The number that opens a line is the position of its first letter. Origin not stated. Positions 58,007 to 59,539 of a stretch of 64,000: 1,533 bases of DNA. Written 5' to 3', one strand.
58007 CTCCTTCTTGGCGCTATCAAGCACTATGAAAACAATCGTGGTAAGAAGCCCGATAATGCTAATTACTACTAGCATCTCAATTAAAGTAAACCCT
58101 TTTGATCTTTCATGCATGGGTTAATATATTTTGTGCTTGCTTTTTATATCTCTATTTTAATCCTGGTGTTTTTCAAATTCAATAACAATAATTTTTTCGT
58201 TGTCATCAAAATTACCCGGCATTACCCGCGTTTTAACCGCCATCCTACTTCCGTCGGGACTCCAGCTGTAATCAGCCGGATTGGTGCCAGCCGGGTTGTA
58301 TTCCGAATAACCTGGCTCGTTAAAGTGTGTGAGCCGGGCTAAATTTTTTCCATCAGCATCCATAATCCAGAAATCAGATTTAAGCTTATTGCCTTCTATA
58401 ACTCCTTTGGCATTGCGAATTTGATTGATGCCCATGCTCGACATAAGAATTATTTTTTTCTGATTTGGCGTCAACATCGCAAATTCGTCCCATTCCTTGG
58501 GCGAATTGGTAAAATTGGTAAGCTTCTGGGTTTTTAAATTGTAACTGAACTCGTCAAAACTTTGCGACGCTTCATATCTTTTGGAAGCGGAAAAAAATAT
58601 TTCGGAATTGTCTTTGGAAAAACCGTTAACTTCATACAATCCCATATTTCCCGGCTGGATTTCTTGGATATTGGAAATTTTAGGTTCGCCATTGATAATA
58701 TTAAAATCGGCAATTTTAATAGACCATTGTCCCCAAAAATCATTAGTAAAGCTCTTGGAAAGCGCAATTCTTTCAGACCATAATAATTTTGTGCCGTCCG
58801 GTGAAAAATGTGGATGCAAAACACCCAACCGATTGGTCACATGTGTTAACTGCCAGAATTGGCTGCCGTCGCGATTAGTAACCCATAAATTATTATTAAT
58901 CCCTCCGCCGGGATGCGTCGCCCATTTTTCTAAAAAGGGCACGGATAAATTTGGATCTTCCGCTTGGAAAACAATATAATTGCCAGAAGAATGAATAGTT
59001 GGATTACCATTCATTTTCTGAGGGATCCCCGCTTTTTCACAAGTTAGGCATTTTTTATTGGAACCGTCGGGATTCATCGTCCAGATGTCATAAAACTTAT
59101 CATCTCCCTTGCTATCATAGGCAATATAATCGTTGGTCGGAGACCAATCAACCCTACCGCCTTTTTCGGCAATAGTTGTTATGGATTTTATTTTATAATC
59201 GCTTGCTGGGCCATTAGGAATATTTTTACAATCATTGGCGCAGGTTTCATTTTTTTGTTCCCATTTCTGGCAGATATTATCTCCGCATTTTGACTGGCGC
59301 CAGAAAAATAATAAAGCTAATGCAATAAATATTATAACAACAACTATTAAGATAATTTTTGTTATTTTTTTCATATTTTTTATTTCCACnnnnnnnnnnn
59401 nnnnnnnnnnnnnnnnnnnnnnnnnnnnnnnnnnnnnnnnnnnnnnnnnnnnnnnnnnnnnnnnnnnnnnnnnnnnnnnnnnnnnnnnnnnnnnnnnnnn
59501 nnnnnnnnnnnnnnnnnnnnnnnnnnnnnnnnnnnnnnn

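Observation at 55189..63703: Tandem array of five paralogous membrane-anchored surface proteins (PD40 beta-propellers, shared 4-Cys motif, one with a pilin N-terminus)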

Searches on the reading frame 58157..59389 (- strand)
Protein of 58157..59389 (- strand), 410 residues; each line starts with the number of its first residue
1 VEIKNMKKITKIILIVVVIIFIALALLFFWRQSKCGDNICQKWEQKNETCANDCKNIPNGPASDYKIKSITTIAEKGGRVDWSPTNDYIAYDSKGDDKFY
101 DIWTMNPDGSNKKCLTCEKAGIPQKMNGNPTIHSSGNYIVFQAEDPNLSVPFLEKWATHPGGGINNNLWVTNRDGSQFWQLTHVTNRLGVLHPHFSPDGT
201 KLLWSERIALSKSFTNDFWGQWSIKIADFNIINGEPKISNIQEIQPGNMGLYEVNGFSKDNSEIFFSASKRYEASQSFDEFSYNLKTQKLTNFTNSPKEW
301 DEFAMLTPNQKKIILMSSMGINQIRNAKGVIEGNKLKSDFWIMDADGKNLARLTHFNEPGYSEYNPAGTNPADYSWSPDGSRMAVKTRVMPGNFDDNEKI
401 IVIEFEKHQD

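Call 4: search_protein_families(library=pfam, proteins=[window:58157-59389:-], max_evalue=0.1)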
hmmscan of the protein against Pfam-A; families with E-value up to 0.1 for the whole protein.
window:58157-59389:- (410 aa): 2 families
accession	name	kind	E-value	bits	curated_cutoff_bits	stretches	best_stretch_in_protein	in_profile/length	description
PF07676.18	PD40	-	7.2e-07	29.4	20.9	0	192-205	13-26/38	WD40-like Beta Propeller Repeat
PF07252.16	DUF1433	-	0.095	13.4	30.8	0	243-294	27-79/88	Protein of unknown function (DUF1433)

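Call 5: search_protein_families(library=ncbifam, proteins=[window:58157-59389:-], max_evalue=0.1)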
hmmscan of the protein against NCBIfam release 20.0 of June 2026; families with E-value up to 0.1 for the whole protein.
window:58157-59389:- (410 aa): 5 families
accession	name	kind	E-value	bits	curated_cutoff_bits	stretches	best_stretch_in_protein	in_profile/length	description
NF053518.1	DipepPtdsDpp5Prph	equivalog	2.2e-11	43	900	1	66-122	53-108/655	dipeptidyl-peptidase Dpp5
TIGR02800.1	propeller_TolB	equivalog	1.2e-08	34.3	343.15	1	165-205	170-208/418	Tol-Pal system beta propeller repeat protein TolB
NF033523.0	lasso_peptidase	equivalog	0.012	14.4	400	0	79-121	92-133/638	Atxe2 family lasso peptide isopeptidase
NF046005.2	near_gluc_PtsG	equivalog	0.038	14.2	45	0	10-30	3-23/85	MPN207a family PTS transporter accessory protein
NF033218.1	anchor_AmaP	equivalog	0.088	12.6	55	0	6-34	1-29/166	alkaline shock response membrane anchor protein AmaP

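Call 8: search_solved_structures(query=window:58157-59389:-, max_evalue=1, show_alignments=1)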
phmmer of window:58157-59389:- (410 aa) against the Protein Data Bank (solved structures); distinct sequences matched with E-value up to 1: 2.
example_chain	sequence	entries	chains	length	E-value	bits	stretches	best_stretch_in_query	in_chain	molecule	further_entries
8wt1_A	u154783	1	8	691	0.35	12.9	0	178-219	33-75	S9 family peptidase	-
6m6z_A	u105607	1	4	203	0.56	12.3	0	6-35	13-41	TMH4C4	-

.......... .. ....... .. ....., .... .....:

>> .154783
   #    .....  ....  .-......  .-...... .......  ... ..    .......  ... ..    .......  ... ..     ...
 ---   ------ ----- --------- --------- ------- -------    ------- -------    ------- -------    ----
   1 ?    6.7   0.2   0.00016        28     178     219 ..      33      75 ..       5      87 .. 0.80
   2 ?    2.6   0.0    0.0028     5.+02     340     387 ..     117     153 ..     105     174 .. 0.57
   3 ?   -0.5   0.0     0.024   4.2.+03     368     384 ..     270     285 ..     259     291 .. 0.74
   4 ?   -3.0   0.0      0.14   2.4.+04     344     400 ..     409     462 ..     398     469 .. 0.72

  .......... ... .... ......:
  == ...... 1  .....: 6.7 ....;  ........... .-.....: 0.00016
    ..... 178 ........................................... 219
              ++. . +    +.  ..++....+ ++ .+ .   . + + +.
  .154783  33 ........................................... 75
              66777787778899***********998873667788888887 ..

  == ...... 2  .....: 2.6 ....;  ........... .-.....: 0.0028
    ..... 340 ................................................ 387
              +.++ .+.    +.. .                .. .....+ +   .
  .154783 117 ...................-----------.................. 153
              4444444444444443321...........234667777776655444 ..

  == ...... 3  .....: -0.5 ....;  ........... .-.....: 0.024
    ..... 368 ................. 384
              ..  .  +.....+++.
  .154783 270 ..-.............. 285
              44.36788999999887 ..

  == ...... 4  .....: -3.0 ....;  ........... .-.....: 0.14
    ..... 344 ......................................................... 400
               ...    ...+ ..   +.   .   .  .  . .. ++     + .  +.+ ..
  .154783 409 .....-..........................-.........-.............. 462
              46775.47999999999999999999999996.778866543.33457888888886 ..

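Call 10: find_homologous_proteins(query=window:58157-59389:-)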
Query window:58157-59389:- (410 aa): 909 proteins with E <= 0.001 among 8000 candidates; the best 120 are listed.
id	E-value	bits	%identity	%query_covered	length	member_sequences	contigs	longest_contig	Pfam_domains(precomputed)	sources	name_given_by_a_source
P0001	2.2e-281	951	100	99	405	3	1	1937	PF26549.1,PF07676.19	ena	-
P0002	1.9e-143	497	53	98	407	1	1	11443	PF26549.1,PF07676.19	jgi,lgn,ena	-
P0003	1.2e-138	481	53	98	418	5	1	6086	PF26549.1,PF26550.2,PF07676.19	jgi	-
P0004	3.3e-127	443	49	98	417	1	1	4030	PF26549.1,PF07676.19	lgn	-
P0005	2.2e-126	440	58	84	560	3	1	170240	PF07963.18,PF26549.1,PF07676.19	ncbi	-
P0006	8.3e-125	435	49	98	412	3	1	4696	PF26549.1,PF07676.19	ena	-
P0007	2.4e-121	424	55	83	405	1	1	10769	PF26549.1,PF00930.28,PF26550.2,PF07676.19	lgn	-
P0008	1.2e-95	339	41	93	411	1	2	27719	PF26549.1,PF12894.14,PF07676.19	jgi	-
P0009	1.5e-93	332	48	78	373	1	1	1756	PF26549.1,PF07676.19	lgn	-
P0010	8.1e-92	326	54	63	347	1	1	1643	PF26549.1,PF26550.2,PF07676.19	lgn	-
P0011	1.5e-90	322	47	74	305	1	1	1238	PF26549.1,PF07676.19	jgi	jgi:Tol biopolymer transport system component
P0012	2.3e-90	322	47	77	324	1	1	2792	PF26549.1,PF07676.19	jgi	jgi:Tol biopolymer transport system component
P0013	1.0e-86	310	40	98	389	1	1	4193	PF26549.1,PF07676.19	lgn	-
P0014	1.5e-85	306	42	87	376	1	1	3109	PF26549.1,PF07676.19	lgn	-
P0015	2.7e-85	305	45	83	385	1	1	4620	PF25174.2,PF26549.1,PF26550.2,PF07676.19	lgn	-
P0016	3.0e-85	305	44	83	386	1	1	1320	PF26549.1,PF26550.2,PF07676.19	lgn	-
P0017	5.0e-85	304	46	77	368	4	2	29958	PF26549.1,PF26550.2,PF07676.19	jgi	jgi:Tol biopolymer transport system component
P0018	1.1e-83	300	41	87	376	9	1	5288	PF26549.1,PF07676.19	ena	-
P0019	4.9e-83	298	44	82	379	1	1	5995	PF26549.1,PF26550.2,PF07676.19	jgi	jgi:Tol biopolymer transport system component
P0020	3.3e-82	295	43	88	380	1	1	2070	PF26549.1,PF26550.2,PF07676.19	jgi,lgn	jgi:Tol biopolymer transport system component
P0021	4.0e-82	295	45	79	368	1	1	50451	PF26549.1,PF00930.28,PF26550.2,PF07676.19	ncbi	-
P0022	4.1e-82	294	43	84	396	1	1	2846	PF26549.1,PF26550.2,PF07676.19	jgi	-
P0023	5.7e-82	294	40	91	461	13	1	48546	PF26549.1,PF07648.21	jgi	-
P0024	1.1e-81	293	43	84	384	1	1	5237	PF26549.1,PF07676.19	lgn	-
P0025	2.2e-80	289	42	84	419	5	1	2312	PF26549.1,PF07676.19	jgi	jgi:Tol biopolymer transport system component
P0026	3.0e-80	288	38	100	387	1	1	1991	PF26549.1,PF07676.19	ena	-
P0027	4.2e-80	288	43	86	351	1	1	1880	PF26549.1,PF07676.19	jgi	jgi:Tol biopolymer transport system component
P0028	5.4e-80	288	45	83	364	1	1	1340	PF26549.1,PF07676.19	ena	-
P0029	2.0e-79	286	43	83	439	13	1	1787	PF26549.1,PF07676.19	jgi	-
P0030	3.4e-79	285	41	81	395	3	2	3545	PF26549.1,PF26550.2,PF07676.19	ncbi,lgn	-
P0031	1.5e-78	283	44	78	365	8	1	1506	PF26549.1,PF07676.19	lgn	-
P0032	1.7e-78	283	42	83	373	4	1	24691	PF26549.1,PF07676.19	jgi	-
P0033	1.9e-78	282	42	82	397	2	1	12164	PF26549.1,PF26550.2,PF07676.19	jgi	-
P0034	2.2e-78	282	46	75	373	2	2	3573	PF26549.1,PF07676.19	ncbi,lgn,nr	ncbi:MAG: PD40 domain-containing protein [Candidatus Aminicenantes bacterium]|nr:PD40 domain-contain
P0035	7.9e-78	280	42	84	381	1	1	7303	PF26549.1,PF26550.2,PF07676.19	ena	-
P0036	8.2e-78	280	40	83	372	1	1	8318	PF26549.1,PF07676.19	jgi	jgi:Tol biopolymer transport system component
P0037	1.1e-77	280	41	95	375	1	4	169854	PF26549.1,PF07676.19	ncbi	-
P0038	1.3e-77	280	41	84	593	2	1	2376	PF26549.1,PF07676.19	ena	-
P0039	1.8e-77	279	42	87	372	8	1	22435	PF26549.1,PF07676.19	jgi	-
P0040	2.0e-77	279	38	97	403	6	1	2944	PF26549.1,PF07676.19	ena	-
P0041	2.8e-77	279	38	99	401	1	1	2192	PF25174.2,PF26549.1,PF14583.13,PF26550.2,PF07676.19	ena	-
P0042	4.3e-77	278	41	85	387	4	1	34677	PF26549.1,PF07676.19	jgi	jgi:Tol biopolymer transport system component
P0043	5.0e-77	278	41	87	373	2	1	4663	PF26549.1,PF07676.19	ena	-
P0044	6.3e-77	277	39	79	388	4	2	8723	PF26549.1,PF07676.19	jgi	jgi:Tol biopolymer transport system component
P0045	8.8e-77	277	36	99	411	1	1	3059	PF26549.1,PF07676.19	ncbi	-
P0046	1.0e-76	277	38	97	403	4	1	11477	PF26549.1,PF07676.19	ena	-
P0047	1.5e-76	276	42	82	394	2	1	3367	PF26549.1,PF26550.2,PF07676.19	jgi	-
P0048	1.5e-76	276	43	77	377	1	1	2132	PF26549.1,PF26550.2,PF07676.19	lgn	-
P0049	5.6e-76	274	38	98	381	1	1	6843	PF26549.1,PF07676.19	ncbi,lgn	-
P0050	1.1e-75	273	37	83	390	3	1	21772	PF26549.1,PF07676.19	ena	-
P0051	1.1e-75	273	41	84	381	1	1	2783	PF26549.1,PF07676.19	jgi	jgi:Tol biopolymer transport system component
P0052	5.6e-75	271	39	98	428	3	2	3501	PF26549.1,PF26550.2,PF07676.19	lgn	-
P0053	6.5e-75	271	40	78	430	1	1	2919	PF26549.1,PF07676.19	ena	-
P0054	7.5e-75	271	42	78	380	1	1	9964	PF26549.1,PF26550.2,PF07676.19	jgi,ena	-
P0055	1.3e-74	270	42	83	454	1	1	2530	PF26549.1,PF26550.2,PF07676.19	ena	-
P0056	1.8e-74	269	40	84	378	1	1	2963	PF26549.1,PF07676.19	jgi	jgi:Tol biopolymer transport system component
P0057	3.6e-74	268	43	82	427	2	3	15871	PF26549.1,PF07676.19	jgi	jgi:Tol biopolymer transport system component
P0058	5.0e-74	268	39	96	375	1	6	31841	PF26549.1,PF07676.19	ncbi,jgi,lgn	ncbi:MAG: hypothetical protein PVJ84_01065 [Desulfobacteraceae bacterium]|jgi:Tol biopolymer transpo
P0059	8.6e-74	267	40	92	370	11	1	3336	PF26549.1,PF07676.19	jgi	jgi:Tol biopolymer transport system component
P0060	3.3e-73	265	40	83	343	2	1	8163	PF26549.1,PF07676.19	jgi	jgi:Tol biopolymer transport system component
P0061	4.4e-73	265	40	83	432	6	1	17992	PF26549.1,PF07676.19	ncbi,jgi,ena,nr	ncbi:MAG: PD40 domain-containing protein [Theionarchaea archaeon]|nr:PD40 domain-containing protein 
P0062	4.5e-73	265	37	91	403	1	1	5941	PF26549.1,PF26550.2,PF07676.19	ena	-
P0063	4.5e-73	265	45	77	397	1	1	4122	PF26549.1,PF07676.19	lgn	-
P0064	4.6e-73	265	43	85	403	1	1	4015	PF26549.1,PF07676.19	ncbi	-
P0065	4.9e-73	265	43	83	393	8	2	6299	PF26549.1,PF07676.19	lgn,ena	-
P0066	6.2e-73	264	43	82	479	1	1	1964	PF26549.1,PF17957.8,PF07676.19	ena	-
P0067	7.5e-73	264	42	85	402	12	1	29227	PF26549.1,PF07676.19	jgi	-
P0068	8.7e-73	264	42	85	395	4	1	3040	PF26549.1,PF07676.19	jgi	-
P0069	8.9e-73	264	39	99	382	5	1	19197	PF26549.1,PF07676.19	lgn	-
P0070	9.0e-73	264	41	85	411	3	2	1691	PF26549.1,PF07676.19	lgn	-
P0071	3.3e-72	262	45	76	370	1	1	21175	PF26549.1,PF07676.19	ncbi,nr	ncbi:MAG: hypothetical protein PHX86_04805 [Caldisericia bacterium]|nr:hypothetical protein [Caldise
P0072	5.0e-72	261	37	92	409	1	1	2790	PF26549.1,PF26550.2,PF07676.19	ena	-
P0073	5.1e-72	261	43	77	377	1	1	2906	PF26549.1,PF26550.2,PF07676.19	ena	-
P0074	9.6e-72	260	41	88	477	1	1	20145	PF26549.1,PF17957.8,PF07676.19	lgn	-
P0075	1.3e-71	260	38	83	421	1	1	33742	PF26549.1,PF07676.19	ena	-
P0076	1.3e-71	260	41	83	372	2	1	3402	PF26549.1,PF07676.19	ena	-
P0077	1.4e-71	260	42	82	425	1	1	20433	PF26549.1,PF07676.19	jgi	jgi:Tol biopolymer transport system component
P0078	3.9e-71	258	41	82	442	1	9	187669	PF26549.1,PF07676.19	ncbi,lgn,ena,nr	ncbi:MAG: PD40 domain-containing protein [Theionarchaea archaeon]|nr:PD40 domain-containing protein 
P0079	4.3e-71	258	42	78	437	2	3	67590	PF26549.1,PF26550.2,PF07676.19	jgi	jgi:Tol biopolymer transport system component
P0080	6.3e-71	258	40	84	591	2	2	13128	PF26549.1,PF07676.19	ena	-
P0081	9.6e-71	257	42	85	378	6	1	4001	PF26549.1,PF07676.19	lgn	-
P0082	1.1e-70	257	39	86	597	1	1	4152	PF26549.1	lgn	-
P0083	1.7e-70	256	42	81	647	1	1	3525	PF03403.20,PF12740.15,PF26549.1,PF07224.18,PF07676.19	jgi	-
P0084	1.7e-70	256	40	81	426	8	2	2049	PF26549.1,PF07676.19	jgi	jgi:Tol biopolymer transport system component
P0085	1.8e-70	256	40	84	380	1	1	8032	PF26549.1,PF07676.19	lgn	-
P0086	2.0e-70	256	41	79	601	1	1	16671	PF26549.1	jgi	-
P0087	4.4e-70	255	38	99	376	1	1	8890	PF25174.2,PF26549.1,PF14583.13,PF07676.19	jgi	jgi:Tol biopolymer transport system component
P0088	5.0e-70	255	39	83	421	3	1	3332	PF26549.1,PF07676.19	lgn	-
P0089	5.2e-70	255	39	84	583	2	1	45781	PF26549.1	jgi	jgi:uncharacterized protein (TIGR03437 family)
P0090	5.8e-70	254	43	80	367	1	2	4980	PF26549.1,PF26550.2,PF07676.19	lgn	-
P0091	6.7e-70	254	41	84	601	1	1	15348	PF26549.1,PF07676.19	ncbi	-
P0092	6.9e-70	254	41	87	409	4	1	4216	PF26549.1,PF07676.19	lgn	-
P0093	1.2e-69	253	38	85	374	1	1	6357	PF26549.1,PF26550.2,PF07676.19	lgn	-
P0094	2.4e-69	252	40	85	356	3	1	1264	PF26549.1,PF07676.19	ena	-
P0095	4.1e-69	252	40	83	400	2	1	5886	PF26549.1,PF07676.19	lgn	-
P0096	5.1e-69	251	38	84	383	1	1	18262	PF26549.1,PF07676.19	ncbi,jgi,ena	-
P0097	6.8e-69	251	43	74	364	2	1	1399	PF26549.1,PF07676.19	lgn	-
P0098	9.3e-69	250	40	81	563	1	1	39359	PF26549.1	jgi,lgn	jgi:uncharacterized protein (TIGR03437 family)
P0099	1.0e-68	250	39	81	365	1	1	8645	PF26549.1,PF07676.19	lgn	-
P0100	1.5e-68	250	40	84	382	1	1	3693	PF26549.1,PF07676.19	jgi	jgi:Tol biopolymer transport system component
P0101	1.9e-68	249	39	83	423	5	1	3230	PF26549.1,PF07676.19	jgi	-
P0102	3.9e-68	248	36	87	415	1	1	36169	PF26549.1,PF07676.19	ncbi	-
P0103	6.0e-68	248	38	79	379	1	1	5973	PF26549.1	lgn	-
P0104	6.6e-68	248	38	89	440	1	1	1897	PF26549.1,PF26550.2,PF07676.19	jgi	jgi:Tol biopolymer transport system component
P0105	1.9e-67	246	40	77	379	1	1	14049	PF26549.1,PF07676.19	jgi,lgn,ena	-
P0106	2.5e-67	246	40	87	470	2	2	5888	PF26549.1,PF17957.8,PF07676.19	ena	-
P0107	4.9e-67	245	41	83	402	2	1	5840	PF26549.1,PF26550.2,PF07676.19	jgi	jgi:Tol biopolymer transport system component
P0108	5.9e-67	245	38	85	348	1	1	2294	PF26549.1,PF07676.19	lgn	-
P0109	8.0e-67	244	42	75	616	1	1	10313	PF26549.1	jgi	jgi:uncharacterized protein (TIGR03437 family)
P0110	1.5e-66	243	39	87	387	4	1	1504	PF26549.1,PF26550.2,PF07676.19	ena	-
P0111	2.8e-66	242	43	75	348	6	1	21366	PF26549.1,PF26550.2,PF07676.19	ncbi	-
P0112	4.2e-66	242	39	86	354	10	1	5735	PF26549.1,PF26550.2,PF07676.19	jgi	-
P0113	6.5e-66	241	38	85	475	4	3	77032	PF26549.1,PF07676.19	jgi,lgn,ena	-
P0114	1.4e-65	240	37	98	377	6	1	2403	PF26549.1,PF07676.19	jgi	-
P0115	2.3e-65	239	39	87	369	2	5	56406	PF26549.1,PF07676.19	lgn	-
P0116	5.3e-65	238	37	84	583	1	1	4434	PF26549.1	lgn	-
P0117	1.2e-64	237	40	81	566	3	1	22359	PF26549.1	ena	-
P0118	1.4e-64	237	38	82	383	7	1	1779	PF26549.1,PF26550.2,PF07676.19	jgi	-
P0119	5.8e-64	235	39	84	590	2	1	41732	PF26549.1,PF07676.19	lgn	-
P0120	3.4e-63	232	39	78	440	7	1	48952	PF26549.1,PF07676.19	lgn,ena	-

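Call 11: find_encoding_contigs(protein=P0005, flank=10000, max_places=4)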
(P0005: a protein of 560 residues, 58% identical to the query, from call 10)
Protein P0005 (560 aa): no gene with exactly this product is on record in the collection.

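Call 13: find_related_loci(query=window:58157-59389:-, collection=genome_contigs, flank=10000)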
Query window:58157-59389:- (410 aa) in genome_contigs; peptide patterns used: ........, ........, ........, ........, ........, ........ (x = any residue, [..] = any of these).
182 stretches matched a pattern; 55 encode a relative of the query (tblastn E <= 1e-3); 55 distinct loci.
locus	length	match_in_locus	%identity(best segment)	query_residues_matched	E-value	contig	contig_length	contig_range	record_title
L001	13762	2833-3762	43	67-383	1e-86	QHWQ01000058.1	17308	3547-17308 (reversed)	MAG: Acidobacteria bacterium isolate gp6 AA39 14_1009_09_20cm_scaffold_13762_curated, whole genome shotgun sequence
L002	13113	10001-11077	36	64-407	6e-60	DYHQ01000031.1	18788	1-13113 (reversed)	MAG TPA_asm: Candidatus Puniceispirillum sp. isolate DR5_54_11 Afr_mines_DR5_451_length_18788_cov_4_517803, whole genome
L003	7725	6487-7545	35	62-407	1e-58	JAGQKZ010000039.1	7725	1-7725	MAG: candidate division WWE3 bacterium isolate HKST-UBA03 NODE_40_length_7725_cov_4.155596, whole genome shotgun sequenc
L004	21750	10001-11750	27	129-394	5e-13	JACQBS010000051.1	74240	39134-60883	MAG: Nitrospinota bacterium isolate NC_groundwater_948_Pr1_S-0.2um_39_25 Montesol18-Sp2_coassembly_scaffold_283392, whol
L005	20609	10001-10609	27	165-410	4e-9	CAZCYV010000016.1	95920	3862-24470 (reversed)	MAG TPA_asm: uncultured Anaerolinea sp. isolate binchicken_co274_310 genome assembly, contig: NODE_555_length_95920_cov_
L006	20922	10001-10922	24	78-353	6e-8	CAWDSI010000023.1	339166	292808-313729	MAG: uncultured Acidobacteriota bacterium isolate MFD00392.bin.2.245 genome assembly, contig: contig_4195, whole genome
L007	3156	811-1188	31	81-223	1e-7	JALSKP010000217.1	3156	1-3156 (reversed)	MAG: Myxococcales bacterium isolate 355-202_metabat1_scaf2bin.002 355-202_scaffold_16490_c1, whole genome shotgun sequen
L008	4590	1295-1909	25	97-387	1e-7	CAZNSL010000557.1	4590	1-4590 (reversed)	MAG TPA_asm: uncultured Alcaligenaceae bacterium isolate SRP189682_co2_312 genome assembly, contig: NODE_45534_length_45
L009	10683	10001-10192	42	79-141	2e-7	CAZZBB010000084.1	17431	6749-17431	MAG TPA_asm: uncultured bacterium isolate SRP338948_co1_166 genome assembly, contig: k141_381591, whole genome shotgun s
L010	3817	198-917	31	66-395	2e-7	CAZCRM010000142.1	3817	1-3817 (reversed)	MAG TPA_asm: uncultured Methanosarcinales archaeon isolate SRP216583_co2_253 genome assembly, contig: NODE_22520_length_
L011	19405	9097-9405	33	101-222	3e-7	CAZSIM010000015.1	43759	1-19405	MAG TPA_asm: uncultured Fimbriimonadaceae bacterium isolate SRP344714_co2_90 genome assembly, contig: NODE_2017_length_4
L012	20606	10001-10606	28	82-395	4e-7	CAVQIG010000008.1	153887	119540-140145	MAG: uncultured delta proteobacterium isolate MFD10007.bin.2.30 genome assembly, contig: contig_24649, whole genome shot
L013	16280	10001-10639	27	100-342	8e-7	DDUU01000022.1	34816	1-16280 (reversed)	MAG TPA_asm: Ignavibacteria bacterium UBA2330 UBA2330_contig_3212, whole genome shotgun sequence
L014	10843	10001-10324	26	78-209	1e-6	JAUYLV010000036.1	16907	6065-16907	MAG: bacterium isolate C24_metabat.bin.54 C24_k141_1049149, whole genome shotgun sequence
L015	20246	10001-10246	31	99-204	2e-6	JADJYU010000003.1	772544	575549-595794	MAG: Ignavibacteria bacterium isolate Lyne_18-Q3-R50-59_BATAC.576 tig00003576-10-7726510, whole genome shotgun sequence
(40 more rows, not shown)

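Call 33: find_encoding_contigs(protein=P0002, flank=10000, max_places=3)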
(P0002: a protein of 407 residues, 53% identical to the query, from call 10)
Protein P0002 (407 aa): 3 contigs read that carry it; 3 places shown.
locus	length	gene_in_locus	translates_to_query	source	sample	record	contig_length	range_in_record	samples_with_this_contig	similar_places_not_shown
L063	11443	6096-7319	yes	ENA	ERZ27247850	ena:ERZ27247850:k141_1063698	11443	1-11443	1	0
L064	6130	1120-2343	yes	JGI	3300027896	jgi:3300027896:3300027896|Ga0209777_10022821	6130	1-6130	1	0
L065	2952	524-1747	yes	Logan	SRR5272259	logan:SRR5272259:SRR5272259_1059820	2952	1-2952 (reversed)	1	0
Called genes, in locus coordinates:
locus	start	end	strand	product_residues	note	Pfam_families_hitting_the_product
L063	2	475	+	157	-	?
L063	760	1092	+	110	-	-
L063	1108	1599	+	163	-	-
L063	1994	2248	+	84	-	-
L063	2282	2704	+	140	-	-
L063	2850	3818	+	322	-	PF03773:ArsP_1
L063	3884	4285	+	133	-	PF07963:N_methyl (weak), PF16734:Pilin_GH (weak)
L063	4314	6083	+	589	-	PF02554:CstA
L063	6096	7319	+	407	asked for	PF07676:PD40 (faint), PF26549:Tricorn_N (weak)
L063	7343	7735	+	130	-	PF12092:DUF3568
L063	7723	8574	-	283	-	PF02401:LYTB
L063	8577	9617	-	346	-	PF00348:polyprenyl_synt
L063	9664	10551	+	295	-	PF01040:UbiA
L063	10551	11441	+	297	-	?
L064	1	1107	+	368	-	?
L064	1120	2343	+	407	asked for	PF07676:PD40 (faint), PF26549:Tricorn_N (weak)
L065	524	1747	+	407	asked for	PF07676:PD40 (faint), PF26549:Tricorn_N (weak)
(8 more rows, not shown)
